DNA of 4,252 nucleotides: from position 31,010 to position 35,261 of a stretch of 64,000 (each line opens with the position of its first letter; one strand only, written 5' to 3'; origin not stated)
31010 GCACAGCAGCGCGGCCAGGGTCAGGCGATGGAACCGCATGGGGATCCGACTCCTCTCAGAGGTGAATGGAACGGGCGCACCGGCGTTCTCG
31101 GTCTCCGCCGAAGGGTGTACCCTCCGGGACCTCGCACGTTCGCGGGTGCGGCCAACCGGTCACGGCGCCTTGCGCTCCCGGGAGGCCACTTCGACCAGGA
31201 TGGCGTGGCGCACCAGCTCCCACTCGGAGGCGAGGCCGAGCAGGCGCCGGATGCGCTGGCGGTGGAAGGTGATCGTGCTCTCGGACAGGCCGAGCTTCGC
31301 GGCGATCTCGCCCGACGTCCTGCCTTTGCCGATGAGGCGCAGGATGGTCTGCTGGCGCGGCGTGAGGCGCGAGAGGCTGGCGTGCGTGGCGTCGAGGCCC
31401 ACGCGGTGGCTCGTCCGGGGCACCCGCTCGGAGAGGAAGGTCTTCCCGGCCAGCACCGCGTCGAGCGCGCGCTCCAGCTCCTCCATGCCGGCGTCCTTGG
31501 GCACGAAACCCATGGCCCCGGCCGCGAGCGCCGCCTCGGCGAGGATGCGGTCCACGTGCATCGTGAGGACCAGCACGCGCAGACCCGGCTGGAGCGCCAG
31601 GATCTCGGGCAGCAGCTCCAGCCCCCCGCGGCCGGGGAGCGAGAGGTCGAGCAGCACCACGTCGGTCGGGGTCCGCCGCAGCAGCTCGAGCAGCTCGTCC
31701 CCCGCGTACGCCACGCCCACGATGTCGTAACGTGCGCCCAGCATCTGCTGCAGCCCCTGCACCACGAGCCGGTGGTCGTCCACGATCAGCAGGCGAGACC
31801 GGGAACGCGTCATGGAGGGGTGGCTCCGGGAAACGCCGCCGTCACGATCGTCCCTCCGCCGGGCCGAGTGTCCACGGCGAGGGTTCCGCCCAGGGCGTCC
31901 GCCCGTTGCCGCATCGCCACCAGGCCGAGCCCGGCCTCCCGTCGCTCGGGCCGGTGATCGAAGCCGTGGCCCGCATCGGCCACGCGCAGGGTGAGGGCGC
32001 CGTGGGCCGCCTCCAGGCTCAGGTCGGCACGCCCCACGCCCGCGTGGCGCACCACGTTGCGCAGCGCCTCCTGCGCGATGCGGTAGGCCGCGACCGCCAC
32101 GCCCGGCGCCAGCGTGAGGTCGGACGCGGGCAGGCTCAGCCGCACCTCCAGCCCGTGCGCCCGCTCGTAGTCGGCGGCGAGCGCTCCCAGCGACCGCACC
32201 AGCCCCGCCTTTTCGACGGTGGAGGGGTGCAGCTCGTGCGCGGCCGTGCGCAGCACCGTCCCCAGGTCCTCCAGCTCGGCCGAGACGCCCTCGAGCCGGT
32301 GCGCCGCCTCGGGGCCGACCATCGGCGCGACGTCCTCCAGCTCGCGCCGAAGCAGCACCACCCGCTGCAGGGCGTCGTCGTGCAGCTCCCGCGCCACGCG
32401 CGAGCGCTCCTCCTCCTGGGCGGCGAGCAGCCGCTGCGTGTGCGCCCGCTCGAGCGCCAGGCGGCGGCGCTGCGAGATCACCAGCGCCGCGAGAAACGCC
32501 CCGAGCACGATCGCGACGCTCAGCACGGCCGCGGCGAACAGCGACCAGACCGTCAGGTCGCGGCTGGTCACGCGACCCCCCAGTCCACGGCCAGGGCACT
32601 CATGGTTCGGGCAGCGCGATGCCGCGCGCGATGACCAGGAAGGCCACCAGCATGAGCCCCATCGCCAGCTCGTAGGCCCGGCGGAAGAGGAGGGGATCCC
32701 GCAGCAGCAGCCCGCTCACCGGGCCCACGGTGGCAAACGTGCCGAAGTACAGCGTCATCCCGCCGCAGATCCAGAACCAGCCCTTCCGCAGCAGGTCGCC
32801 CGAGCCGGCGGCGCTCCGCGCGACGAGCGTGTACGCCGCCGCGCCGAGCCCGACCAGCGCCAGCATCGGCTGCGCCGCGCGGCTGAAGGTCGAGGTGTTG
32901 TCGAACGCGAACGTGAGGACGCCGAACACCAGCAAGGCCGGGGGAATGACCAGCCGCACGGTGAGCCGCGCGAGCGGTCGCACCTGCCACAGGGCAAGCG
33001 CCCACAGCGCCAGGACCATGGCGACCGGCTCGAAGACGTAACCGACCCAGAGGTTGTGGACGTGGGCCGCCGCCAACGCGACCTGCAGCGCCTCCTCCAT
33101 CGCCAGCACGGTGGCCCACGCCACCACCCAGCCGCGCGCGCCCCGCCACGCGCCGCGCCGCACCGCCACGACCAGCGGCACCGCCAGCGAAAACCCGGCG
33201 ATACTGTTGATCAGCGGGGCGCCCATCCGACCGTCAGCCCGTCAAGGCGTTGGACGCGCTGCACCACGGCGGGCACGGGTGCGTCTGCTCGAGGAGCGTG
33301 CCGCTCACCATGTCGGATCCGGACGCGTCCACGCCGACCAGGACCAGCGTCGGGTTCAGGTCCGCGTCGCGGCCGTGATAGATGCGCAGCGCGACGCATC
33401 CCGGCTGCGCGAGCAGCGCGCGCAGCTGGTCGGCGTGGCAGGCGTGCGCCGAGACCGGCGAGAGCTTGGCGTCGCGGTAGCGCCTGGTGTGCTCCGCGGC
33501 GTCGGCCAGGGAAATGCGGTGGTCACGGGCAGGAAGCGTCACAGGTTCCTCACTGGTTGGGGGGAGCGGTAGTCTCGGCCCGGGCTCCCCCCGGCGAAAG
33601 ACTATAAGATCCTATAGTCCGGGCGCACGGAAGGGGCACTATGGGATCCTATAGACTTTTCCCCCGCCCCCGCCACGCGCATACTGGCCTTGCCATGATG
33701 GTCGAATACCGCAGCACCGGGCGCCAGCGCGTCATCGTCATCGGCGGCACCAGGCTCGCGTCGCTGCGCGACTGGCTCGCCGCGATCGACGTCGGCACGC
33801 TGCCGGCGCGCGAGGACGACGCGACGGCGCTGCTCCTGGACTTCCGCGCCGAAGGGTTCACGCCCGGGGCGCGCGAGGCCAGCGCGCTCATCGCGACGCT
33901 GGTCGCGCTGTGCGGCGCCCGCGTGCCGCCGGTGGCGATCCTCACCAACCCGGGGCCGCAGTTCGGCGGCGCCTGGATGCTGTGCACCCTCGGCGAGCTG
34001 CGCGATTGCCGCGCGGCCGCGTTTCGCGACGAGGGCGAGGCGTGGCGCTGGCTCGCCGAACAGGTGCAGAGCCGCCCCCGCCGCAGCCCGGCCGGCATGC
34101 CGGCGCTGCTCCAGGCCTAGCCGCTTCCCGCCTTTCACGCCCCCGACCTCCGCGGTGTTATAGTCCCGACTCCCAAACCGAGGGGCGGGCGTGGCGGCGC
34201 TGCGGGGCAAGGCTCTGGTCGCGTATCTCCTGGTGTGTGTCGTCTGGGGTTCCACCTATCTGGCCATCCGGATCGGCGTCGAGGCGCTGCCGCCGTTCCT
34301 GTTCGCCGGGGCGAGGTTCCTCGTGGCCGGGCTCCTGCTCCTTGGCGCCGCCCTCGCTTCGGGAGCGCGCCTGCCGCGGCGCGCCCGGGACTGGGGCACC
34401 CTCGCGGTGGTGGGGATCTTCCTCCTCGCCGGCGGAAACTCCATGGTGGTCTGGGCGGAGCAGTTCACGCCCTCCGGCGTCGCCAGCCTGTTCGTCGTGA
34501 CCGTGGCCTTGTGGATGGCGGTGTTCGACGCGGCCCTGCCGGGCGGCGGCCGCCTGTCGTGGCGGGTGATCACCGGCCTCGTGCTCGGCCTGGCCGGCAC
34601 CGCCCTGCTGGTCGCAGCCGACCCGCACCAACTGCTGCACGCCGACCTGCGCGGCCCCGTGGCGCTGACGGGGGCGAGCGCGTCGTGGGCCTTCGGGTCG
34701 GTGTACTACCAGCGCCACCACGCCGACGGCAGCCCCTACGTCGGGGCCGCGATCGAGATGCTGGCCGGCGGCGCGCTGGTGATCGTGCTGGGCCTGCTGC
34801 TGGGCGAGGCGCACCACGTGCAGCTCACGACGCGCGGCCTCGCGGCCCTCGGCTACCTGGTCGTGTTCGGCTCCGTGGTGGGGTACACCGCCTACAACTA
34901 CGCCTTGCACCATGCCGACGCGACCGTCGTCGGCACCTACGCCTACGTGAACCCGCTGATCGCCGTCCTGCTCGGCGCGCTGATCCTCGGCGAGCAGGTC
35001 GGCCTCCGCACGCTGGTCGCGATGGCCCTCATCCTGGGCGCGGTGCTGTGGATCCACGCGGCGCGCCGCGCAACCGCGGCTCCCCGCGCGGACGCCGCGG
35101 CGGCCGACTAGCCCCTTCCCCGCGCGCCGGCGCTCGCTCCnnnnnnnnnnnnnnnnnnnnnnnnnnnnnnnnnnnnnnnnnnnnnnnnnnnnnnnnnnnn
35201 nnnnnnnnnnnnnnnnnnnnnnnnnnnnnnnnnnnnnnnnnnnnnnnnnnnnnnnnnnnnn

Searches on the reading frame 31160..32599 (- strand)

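Call 49: search_protein_families(library=pfam, proteins=[window:31160-32599:-], max_evalue=0.000001)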
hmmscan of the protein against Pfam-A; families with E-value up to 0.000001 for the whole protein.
window:31160-32599:- (479 aa): 3 families
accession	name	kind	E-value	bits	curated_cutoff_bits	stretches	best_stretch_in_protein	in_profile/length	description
PF00072.30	Response_reg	-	4.3e-24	85.3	30.2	1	271-379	2-110/111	Response regulator receiver domain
PF00196.25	GerE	-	1e-13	51.1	23.5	1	411-466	2-57/57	Bacterial regulatory proteins, luxR family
PF08281.18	Sigma70_r4_2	-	5.3e-08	32.8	25.7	1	406-454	5-54/54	Sigma-70, region 4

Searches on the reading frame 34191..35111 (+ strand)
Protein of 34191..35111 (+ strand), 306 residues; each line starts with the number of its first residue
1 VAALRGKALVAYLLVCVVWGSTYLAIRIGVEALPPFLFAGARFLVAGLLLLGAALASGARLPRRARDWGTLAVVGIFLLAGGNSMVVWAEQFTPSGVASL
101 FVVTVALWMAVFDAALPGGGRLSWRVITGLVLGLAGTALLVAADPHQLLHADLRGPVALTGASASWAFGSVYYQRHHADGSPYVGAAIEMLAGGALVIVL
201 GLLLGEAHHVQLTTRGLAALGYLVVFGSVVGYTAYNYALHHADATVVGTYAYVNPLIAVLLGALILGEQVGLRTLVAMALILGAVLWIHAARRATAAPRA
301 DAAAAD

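Call 8: search_protein_families(library=pfam, proteins=[window:34191-35111:+], max_evalue=0.01)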
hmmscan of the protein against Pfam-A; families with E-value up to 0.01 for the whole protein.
window:34191-35111:+ (306 aa): 1 family
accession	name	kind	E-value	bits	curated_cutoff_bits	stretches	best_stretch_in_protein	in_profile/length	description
PF00892.27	EamA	-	5.7e-38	130.7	28.2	2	156-288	4-133/135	EamA-like transporter family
